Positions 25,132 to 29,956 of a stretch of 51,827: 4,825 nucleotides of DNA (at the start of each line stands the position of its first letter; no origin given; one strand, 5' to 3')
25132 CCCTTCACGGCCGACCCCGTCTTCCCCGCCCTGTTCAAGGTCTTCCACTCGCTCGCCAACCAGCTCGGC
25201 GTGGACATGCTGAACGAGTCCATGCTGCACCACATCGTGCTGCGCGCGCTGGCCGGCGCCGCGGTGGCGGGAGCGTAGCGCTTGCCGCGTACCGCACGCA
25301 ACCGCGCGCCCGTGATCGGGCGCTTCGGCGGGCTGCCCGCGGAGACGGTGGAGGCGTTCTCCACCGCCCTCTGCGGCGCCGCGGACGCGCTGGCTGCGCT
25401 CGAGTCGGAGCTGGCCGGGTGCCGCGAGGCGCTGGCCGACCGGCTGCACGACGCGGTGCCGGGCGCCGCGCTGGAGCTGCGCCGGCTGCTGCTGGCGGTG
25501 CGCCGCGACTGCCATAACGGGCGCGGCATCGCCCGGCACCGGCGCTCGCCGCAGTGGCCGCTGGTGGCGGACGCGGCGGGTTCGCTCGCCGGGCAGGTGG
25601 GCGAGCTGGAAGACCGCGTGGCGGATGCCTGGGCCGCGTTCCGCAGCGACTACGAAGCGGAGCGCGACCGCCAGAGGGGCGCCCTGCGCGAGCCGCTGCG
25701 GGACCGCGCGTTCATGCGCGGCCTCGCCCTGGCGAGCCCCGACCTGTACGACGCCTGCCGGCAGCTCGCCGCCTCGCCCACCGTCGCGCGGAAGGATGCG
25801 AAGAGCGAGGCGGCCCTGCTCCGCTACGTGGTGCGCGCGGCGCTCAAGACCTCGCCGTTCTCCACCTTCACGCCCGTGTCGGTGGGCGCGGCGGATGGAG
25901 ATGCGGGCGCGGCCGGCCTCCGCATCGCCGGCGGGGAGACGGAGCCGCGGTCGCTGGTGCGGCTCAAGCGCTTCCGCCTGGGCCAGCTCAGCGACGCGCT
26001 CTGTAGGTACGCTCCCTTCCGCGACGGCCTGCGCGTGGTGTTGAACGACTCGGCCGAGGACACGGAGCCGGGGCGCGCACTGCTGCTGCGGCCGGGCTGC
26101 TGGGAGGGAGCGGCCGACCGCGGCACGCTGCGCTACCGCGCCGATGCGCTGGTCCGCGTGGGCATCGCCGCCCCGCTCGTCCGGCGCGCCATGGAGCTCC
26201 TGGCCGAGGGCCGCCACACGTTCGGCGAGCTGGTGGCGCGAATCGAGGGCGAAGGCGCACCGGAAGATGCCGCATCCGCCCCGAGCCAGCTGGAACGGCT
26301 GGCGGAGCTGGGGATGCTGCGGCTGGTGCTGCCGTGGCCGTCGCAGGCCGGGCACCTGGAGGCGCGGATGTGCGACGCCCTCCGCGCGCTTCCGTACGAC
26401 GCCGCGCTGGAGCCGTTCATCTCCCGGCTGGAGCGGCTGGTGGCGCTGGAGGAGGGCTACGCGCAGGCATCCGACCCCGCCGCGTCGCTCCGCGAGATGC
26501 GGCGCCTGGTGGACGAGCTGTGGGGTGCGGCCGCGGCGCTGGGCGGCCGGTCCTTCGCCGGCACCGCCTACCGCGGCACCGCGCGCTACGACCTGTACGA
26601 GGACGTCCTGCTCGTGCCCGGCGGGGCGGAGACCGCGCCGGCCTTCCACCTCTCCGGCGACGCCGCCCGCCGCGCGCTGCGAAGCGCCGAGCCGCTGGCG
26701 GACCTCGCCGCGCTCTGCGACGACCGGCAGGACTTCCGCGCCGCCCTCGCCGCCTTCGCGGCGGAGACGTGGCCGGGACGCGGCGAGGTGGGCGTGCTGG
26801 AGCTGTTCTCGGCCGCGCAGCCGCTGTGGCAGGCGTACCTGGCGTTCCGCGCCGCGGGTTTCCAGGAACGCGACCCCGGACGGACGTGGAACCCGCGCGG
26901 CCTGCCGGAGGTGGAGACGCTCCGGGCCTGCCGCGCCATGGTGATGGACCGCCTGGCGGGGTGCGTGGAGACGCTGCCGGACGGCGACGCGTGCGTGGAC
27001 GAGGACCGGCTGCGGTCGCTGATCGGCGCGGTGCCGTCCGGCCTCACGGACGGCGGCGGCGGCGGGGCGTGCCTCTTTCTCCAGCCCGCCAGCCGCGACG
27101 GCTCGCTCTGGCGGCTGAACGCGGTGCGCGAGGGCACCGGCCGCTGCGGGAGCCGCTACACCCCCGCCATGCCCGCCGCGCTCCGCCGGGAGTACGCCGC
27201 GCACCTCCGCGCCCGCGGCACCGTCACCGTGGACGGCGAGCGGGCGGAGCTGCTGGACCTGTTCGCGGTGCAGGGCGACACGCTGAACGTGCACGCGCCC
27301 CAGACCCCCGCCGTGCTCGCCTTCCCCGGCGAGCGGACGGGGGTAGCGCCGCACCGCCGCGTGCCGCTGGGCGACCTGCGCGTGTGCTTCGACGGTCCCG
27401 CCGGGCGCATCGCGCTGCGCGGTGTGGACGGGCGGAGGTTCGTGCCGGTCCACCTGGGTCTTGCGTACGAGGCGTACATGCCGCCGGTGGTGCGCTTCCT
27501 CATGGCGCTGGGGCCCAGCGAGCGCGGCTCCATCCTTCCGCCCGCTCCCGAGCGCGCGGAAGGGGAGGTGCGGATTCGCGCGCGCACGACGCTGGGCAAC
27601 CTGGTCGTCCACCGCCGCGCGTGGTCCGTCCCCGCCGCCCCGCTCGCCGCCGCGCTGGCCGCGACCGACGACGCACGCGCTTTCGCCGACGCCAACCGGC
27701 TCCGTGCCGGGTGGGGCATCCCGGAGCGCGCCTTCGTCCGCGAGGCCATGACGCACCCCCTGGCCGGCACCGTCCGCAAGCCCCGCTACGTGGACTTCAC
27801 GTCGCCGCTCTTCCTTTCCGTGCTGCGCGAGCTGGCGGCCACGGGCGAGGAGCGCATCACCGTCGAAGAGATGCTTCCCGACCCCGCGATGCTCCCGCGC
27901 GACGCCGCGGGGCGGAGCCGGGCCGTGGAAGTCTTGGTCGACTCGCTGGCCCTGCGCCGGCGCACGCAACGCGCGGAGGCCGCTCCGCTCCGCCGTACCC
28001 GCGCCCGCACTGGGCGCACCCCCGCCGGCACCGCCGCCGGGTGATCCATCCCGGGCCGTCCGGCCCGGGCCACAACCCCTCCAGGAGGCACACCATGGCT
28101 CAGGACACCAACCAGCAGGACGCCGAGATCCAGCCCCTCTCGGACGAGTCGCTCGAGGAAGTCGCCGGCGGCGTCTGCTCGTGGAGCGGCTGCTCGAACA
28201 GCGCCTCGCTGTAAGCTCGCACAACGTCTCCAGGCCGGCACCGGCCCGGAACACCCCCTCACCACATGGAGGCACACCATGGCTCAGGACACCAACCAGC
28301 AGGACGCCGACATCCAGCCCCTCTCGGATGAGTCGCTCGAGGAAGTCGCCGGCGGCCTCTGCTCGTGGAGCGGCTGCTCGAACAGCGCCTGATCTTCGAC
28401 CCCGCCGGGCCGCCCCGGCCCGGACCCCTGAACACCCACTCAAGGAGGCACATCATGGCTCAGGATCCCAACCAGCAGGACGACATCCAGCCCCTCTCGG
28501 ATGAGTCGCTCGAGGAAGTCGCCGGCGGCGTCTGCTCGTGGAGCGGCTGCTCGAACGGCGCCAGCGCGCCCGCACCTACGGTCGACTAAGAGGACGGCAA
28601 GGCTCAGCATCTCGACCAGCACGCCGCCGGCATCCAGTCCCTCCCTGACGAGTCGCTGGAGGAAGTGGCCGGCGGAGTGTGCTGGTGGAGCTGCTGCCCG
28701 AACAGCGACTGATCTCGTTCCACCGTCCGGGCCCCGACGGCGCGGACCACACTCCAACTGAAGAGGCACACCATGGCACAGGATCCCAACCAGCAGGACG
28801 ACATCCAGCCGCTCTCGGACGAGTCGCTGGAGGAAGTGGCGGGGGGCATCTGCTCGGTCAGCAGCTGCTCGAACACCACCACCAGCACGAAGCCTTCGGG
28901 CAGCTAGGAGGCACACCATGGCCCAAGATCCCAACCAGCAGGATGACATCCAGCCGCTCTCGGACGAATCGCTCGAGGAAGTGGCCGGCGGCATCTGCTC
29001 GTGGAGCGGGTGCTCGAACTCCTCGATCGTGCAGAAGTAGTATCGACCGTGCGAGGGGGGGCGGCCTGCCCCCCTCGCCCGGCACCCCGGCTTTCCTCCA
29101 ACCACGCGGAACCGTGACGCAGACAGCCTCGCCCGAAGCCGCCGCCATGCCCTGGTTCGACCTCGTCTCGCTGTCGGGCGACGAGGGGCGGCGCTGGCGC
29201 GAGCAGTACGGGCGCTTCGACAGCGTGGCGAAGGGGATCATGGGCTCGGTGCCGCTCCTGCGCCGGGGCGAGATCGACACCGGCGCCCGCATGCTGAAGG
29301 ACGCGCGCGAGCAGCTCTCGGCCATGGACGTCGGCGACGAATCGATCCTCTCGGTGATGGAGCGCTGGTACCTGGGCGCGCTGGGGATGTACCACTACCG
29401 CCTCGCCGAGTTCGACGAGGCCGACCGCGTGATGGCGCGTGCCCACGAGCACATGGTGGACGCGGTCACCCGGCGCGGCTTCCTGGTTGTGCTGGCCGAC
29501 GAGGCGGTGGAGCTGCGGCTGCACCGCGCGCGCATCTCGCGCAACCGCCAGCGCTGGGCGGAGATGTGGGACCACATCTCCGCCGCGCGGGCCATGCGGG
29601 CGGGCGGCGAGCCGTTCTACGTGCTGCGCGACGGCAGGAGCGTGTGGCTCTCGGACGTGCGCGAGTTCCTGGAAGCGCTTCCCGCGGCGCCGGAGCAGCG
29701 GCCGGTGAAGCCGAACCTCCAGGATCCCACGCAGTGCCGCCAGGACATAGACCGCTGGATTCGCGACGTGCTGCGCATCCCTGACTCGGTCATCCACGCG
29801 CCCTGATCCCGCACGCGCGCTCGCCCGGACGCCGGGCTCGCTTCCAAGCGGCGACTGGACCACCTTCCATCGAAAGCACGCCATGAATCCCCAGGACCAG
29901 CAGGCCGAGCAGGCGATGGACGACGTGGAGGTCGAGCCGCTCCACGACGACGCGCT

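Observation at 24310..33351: Split-LanB RiPP locus with three stand-alone SpaB_C paralogues and no LanC, YcaO, protease or transporter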

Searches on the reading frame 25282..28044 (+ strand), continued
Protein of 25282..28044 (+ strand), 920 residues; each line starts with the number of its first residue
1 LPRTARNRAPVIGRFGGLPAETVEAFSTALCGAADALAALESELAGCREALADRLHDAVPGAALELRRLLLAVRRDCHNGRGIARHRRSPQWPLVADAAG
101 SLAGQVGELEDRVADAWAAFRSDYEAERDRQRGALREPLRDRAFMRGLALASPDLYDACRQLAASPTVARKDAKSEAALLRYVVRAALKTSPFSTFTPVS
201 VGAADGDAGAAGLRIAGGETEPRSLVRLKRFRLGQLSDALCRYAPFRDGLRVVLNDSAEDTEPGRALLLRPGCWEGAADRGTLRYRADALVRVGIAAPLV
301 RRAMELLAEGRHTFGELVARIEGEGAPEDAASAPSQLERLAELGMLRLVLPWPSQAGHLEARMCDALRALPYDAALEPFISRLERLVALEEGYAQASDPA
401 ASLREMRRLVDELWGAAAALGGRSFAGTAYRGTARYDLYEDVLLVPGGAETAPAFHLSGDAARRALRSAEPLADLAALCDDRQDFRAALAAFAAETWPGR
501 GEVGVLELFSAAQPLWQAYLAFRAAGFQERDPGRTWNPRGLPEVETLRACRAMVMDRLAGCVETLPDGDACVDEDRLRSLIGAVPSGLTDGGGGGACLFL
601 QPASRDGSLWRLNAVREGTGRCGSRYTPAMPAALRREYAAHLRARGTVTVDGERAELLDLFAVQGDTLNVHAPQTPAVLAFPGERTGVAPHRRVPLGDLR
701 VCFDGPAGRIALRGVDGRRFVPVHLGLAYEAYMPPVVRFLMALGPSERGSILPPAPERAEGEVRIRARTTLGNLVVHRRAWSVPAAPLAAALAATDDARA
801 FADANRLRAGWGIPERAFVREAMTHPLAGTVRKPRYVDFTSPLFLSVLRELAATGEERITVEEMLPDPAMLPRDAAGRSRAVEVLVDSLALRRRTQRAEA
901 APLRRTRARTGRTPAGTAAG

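Call 48: find_encoding_contigs(protein=P0003, flank=10000, max_places=1)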
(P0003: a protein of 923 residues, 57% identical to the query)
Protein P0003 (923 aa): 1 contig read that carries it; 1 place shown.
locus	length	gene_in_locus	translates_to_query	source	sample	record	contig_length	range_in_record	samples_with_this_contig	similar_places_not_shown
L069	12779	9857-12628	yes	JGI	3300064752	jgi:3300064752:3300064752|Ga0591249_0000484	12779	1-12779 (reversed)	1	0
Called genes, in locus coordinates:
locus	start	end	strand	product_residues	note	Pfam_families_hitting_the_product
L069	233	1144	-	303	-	-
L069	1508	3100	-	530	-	-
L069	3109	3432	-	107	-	-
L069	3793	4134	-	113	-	-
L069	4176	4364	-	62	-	-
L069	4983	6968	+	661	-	PF00239:Resolvase, PF07508:Recombinase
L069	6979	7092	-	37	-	-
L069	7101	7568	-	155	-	-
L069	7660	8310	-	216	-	-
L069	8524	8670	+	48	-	-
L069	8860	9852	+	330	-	PF14028:Lant_dehydr_C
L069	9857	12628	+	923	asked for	PF04738:Lant_dehydr_N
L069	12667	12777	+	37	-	?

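Call 78: search_protein_families(library=ncbifam, proteins=[window:25282-28044:+], max_evalue=0.01)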
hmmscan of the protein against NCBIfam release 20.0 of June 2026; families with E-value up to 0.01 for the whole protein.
window:25282-28044:+ (920 aa): 0 families

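Call 80: search_solved_structures(query=A1, max_evalue=0.01, show_alignments=0)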
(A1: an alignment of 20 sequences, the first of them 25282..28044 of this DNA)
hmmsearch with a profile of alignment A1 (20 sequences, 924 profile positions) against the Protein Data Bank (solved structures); distinct sequences matched with E-value up to 0.01: 2.
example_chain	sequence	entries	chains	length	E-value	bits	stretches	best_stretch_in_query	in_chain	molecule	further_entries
6ec7_A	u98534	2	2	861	9.8e-60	205.6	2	455-890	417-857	Lantibiotic dehydratase domain protein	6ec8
9jhq_A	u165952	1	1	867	9.5e-32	112.9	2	12-211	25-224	Goadsporin biosynthetic protein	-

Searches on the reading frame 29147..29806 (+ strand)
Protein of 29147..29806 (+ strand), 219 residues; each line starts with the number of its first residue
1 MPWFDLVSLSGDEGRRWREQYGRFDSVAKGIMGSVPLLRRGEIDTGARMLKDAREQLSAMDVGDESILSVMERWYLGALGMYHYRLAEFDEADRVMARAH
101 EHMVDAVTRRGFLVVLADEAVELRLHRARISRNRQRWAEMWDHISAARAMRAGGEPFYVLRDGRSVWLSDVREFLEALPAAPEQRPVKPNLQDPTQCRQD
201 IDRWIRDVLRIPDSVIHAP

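Call 3: search_protein_families(library=pfam, proteins=[window:29147-29806:+], max_evalue=0.1)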
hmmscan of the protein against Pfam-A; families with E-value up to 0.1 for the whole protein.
window:29147-29806:+ (219 aa): 2 families
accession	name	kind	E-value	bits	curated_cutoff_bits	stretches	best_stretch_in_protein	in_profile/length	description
PF04380.18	BMFP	-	0.047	14.6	37.2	0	24-60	32-68/77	Membrane fusogenic activity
PF23161.1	HTH_RNase_II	-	0.079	14.2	24.7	0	122-178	3-47/95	Double HTH domain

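Call 39: search_solved_structures(query=A5, max_evalue=10, show_alignments=1)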
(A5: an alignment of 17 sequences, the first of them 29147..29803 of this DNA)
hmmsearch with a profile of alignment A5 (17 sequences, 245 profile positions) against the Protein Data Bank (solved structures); distinct sequences matched with E-value up to 10: 22.
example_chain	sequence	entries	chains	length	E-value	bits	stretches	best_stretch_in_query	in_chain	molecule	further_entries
4gyo_A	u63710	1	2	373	0.054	15.9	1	79-142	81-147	Response regulator aspartate phosphatase J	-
7udl_A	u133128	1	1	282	0.06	15.8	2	17-130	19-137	Designed helical repeat protein (DHR) RPB_PLP1_R6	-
7udm_A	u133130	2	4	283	0.066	15.6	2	17-130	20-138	Designed helical repeat protein (DHR) RPB_PLP1_R6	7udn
3q5i_A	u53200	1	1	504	0.12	14.7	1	61-109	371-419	Protein kinase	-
7jh6_A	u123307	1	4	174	0.27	13.6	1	12-82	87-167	Two-domain di-Zn(II) and porphyrin-binding protein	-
9kvk_A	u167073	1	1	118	0.36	13.2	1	16-50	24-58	Heavy chain of nAb 8H12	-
8iv4_A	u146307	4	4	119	0.36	13.2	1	16-50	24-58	heavy chain of 8H12 | The heavy chain of 8H12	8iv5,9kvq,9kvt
1upf_D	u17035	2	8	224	0.52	12.7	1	77-138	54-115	URACIL PHOSPHORIBOSYLTRANSFERASE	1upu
3zc0_A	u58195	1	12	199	0.55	12.6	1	73-129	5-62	AFTRAX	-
9lng_B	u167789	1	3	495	0.58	12.5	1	64-100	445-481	Fusion glycoprotein F0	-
1bd3_D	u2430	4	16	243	0.6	12.5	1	77-138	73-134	URACIL PHOSPHORIBOSYLTRANSFERASE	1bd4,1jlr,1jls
1wz1_H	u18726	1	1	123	0.61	12.5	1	19-50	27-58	Ig heavy chain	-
1dlf_H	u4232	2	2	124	0.62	12.4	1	19-50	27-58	ANTI-DANSYL IMMUNOGLOBULIN IGG2A(S) | PROTEIN (ANTI-DANSYL IMMUNOGLOBULIN IGG2A(S) (HEAVY CHAIN))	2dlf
8dmj_A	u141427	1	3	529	0.67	12.3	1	64-100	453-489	Fusion glycoprotein F0,Fusion glycoprotein F1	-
5evm_A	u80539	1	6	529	0.68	12.3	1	64-100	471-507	Fusion glycoprotein F0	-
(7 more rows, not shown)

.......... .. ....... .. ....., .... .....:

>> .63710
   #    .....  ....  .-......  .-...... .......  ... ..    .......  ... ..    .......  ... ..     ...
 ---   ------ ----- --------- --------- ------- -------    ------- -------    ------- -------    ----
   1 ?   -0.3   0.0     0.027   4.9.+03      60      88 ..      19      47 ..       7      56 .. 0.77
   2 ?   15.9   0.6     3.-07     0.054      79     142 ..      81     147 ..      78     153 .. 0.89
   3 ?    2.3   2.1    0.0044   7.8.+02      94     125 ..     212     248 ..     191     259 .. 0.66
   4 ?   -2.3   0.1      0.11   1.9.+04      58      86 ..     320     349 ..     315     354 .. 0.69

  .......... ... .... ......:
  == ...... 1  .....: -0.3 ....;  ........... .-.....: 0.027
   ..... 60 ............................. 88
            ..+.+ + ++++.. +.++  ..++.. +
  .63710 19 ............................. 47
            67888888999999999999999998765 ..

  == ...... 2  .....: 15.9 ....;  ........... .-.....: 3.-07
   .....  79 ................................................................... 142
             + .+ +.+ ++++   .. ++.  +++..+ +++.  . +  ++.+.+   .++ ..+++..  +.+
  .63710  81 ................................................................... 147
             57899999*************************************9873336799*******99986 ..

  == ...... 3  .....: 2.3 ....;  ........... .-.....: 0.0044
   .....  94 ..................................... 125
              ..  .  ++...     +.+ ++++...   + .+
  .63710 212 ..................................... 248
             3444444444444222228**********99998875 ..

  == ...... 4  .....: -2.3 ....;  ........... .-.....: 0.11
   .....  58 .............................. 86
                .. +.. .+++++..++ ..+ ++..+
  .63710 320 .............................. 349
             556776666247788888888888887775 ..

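Call 55: find_homologous_proteins(query=A5, max_evalue=0.001)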
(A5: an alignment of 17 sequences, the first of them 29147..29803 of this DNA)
Query A5 (17 sequences) (219 aa, profile of the alignment): 16 proteins with E <= 0.001 among 8000 candidates.
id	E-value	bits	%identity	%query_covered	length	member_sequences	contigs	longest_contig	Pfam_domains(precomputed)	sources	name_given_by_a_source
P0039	3.8e-78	280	100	100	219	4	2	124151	-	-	-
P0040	1.2e-75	272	66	99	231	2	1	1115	-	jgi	jgi:hypothetical protein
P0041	9.2e-73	262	31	79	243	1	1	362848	-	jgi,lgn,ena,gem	-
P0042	9.0e-72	259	26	99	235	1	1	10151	-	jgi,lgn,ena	-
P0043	9.4e-72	259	37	100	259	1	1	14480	-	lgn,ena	-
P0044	1.0e-70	256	43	100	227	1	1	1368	-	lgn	-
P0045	7.8e-66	240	28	99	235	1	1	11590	-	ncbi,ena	-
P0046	2.2e-64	235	26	99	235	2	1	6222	-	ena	-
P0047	3.0e-61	225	51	100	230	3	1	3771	-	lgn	-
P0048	7.8e-61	223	49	99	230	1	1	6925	-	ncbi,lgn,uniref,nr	ncbi:hypothetical protein [Longimicrobium sp.]|uniref:hypothetical protein n=1 Tax=Longimicrobium sp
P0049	1.1e-58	216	30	99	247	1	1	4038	-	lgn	-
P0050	3.5e-57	211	27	99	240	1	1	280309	-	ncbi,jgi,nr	ncbi:MAG: hypothetical protein QOF89_3759 [Acidobacteriota bacterium]|jgi:hypothetical protein|nr:hy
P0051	4.2e-56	208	25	99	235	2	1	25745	-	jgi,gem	-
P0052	1.1e-54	203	46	98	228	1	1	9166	-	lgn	-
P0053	5.5e-53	198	26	99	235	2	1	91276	-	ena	-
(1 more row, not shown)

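Call 65: predict_structure(alignment_id=A6)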
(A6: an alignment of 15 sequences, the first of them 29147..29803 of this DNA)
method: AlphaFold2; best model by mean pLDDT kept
length: 219 residues; sequences in the alignment: 15
mean_pLDDT: 94.0   pTM: 0.89
mean pLDDT of the five models: 94.0, 92.1, 91.4, 91.3, 83.4
residues with pLDDT >= 90: 200; 70-90: 10; 50-70: 8; < 50: 1
segments of 3 or more residues with pLDDT < 50: none
pLDDT, mean of each block of 10 residues (from residue 1): 89 96 95 96 97 96 95 98 97 98 98 96 96 95 97 97 97 96 93 94 89 59
secondary structure, 60 per line:
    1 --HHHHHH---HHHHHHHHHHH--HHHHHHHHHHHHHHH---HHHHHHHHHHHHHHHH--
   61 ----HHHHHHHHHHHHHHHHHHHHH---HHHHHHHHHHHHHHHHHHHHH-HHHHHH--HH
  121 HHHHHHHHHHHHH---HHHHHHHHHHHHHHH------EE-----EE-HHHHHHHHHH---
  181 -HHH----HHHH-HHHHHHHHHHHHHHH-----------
elements in order: H3-8 H12-22 H25-39 H43-58 H65-85 H89-109 H111-116 H119-133 H137-151 H168-177 H189-192 H194-208

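Call 68: fold_search(model_id=the predicted structure, library=pdb)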
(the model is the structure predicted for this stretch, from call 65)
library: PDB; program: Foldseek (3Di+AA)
matches with E <= 10: 796; with E <= 0.001: 0
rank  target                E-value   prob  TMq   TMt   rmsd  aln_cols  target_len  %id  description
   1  8fbj                  4.3e-02  0.99  0.42  0.33   7.5       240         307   13  Improving the secretion of designed protein assemblies through negative design of cryptic transmembrane domains (released 2023-03-22)
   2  6ejn_A                5.2e-02  0.99  0.41  0.34  11.7       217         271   13  The KLC2 TPR domain bound to the JIP3 leucine zipper domain (released 2018-09-05)
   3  4y6w                  1.2e-01  0.99  0.41  0.42  10.9       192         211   10  Crystal structure of Podosopora anserina putative kinesin light chain nearly identical TPR-like repeats (released 2015-10-07)
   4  9d2f_L                1.2e-01  0.80  0.27  0.18  14.2       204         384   18  3D structure and atomic model of RS3 of mouse respiratory cilia (released 2025-08-13)
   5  6fv0_A                1.2e-01  0.77  0.29  0.24  12.5       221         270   11  Crystal structure of the TPR domain of KLC1 in complex with the C-terminal peptide of torsinA (released 2018-03-28)
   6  9k7u_A                1.3e-01  0.99  0.35  0.50   6.4       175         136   14  Crystal structure of designed zinc-induced heterodimer Heter-Zn2-HEHE-22 (released 2025-10-29)
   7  4jl0_B                1.3e-01  1.00  0.37  0.61   4.1       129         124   14  Crystal structure of PcrH in complex with the chaperone binding region of PopB (released 2013-12-11)
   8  6ejn_B                1.3e-01  0.99  0.41  0.35  10.3       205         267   13  The KLC2 TPR domain bound to the JIP3 leucine zipper domain (released 2018-09-05)
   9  2hr2_B                1.4e-01  0.98  0.37  0.49   7.4       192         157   16  Crystal structure of a tpr-like protein (ct2138) from chlorobium tepidum tls at 2.54 A resolution (released 2006-09-19)
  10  2hr2_A                1.5e-01  0.98  0.36  0.48   6.9       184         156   16  Crystal structure of a tpr-like protein (ct2138) from chlorobium tepidum tls at 2.54 A resolution (released 2006-09-19)
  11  7v6q_D                1.6e-01  1.00  0.55  0.56   7.2       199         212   11  Crystal structure of sNASP-ASF1A-H3.1-H4 complex (released 2021-12-29)
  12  4y6c                  1.8e-01  0.95  0.41  0.42  11.2       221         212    9  Q17M crystal structure of Podosopora anserina putative kinesin light chain nearly identical TPR-like repeats (released 2015-10-07)
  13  3zfw_A                1.9e-01  0.60  0.26  0.26  14.0       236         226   13  Crystal structure of the TPR domain of kinesin light chain 2 in complex with a tryptophan-acidic cargo peptide (released 2013-04-03)
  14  5l0y_A                2.0e-01  0.98  0.37  0.50  10.3       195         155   10  Crystal Structure of a Sec72-ssa1 c-terminal peptide fusion protein (released 2017-03-22)
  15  6t46_E                2.0e-01  0.92  0.35  0.22  12.4       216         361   10  Structure of the Rap conjugation gene regulator of the plasmid pLS20 in complex with the Phr* peptide (released 2020-06-24)
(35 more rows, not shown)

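Call 78: search_protein_families(library=ncbifam, proteins=[window:29147-29806:+], max_evalue=0.01)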
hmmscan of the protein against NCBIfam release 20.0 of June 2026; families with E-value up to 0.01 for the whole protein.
window:29147-29806:+ (219 aa): 0 families
